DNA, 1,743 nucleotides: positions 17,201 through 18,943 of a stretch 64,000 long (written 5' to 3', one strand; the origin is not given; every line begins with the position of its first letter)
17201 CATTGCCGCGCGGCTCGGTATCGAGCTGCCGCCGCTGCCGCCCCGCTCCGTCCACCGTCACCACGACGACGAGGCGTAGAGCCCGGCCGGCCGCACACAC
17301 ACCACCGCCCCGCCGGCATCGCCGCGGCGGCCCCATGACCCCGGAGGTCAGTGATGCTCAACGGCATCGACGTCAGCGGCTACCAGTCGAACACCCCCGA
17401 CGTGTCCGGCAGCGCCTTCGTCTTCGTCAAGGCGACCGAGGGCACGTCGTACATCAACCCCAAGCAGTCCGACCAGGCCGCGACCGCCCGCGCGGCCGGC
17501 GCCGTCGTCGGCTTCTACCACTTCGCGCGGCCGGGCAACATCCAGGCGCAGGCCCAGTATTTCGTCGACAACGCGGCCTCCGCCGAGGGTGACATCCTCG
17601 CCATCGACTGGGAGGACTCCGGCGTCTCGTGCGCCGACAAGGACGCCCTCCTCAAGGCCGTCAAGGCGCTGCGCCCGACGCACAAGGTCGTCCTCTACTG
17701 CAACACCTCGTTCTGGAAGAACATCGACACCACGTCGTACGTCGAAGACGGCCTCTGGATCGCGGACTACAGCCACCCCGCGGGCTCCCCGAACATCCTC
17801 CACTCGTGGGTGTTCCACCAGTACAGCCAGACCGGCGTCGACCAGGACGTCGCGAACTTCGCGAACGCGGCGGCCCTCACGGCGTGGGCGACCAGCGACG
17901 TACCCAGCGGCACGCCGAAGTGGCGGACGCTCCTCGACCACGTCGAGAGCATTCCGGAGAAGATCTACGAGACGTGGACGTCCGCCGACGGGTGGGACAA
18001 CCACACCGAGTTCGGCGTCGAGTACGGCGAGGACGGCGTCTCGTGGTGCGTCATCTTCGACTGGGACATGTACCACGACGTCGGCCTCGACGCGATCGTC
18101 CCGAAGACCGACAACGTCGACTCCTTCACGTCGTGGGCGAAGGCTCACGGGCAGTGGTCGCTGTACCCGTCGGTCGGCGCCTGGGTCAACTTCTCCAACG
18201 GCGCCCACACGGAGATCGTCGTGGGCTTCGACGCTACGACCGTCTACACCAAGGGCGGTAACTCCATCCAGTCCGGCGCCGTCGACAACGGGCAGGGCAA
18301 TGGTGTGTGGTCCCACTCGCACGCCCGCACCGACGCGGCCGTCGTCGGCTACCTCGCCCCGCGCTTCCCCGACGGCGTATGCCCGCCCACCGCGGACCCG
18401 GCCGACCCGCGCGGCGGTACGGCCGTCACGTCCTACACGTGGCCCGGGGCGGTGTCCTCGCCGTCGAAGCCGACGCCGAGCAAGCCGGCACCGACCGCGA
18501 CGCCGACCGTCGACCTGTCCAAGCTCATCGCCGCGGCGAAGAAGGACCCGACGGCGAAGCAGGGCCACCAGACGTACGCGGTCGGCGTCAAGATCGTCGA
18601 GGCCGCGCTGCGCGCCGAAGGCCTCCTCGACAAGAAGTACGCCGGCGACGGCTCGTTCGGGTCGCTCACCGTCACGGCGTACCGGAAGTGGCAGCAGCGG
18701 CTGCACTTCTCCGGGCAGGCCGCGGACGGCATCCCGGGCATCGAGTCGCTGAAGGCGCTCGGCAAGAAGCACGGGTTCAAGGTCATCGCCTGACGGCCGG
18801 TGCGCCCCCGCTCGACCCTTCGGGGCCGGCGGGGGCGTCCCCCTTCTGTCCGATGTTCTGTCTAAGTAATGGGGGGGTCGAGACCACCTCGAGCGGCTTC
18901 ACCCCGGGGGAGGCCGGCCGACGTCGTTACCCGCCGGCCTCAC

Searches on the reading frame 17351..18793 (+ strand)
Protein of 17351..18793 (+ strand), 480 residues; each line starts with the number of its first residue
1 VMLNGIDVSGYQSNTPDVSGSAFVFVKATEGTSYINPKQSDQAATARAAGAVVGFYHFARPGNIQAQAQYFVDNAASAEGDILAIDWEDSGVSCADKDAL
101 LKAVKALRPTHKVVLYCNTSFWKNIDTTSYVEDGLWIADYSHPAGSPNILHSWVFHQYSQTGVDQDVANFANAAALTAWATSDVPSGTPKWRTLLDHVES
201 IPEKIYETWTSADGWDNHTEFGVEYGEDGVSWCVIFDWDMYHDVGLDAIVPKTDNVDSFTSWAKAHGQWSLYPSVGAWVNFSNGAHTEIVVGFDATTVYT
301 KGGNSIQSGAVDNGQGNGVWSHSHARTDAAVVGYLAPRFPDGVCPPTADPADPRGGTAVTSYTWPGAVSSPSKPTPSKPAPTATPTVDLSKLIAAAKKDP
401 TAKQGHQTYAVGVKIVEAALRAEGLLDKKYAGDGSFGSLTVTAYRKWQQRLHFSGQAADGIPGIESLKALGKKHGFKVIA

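Call 131: search_protein_families(library=phrogs, proteins=[window:17351-18793:+], max_evalue=0.00001)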
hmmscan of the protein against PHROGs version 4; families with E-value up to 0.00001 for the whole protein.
window:17351-18793:+ (480 aa): 7 families
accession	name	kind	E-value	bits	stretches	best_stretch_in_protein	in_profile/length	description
phrog_9589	-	lysis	1.3e-48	167.3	1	222-479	41-280/281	endolysin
phrog_291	-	lysis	1.6e-37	130.4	1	1-240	111-346/509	endolysin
phrog_6745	-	lysis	2.2e-29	103.5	1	1-313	2-277/396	endolysin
phrog_6219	-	lysis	5e-25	89.7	1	4-162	3-172/326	endolysin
phrog_3084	-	lysis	8.8e-15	55.6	1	2-184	158-350/468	endolysin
phrog_17214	-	lysis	6.6e-11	43.4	1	402-476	243-318/322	endolysin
phrog_35916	-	unknown function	1.8e-08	34.8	1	7-145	8-168/488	-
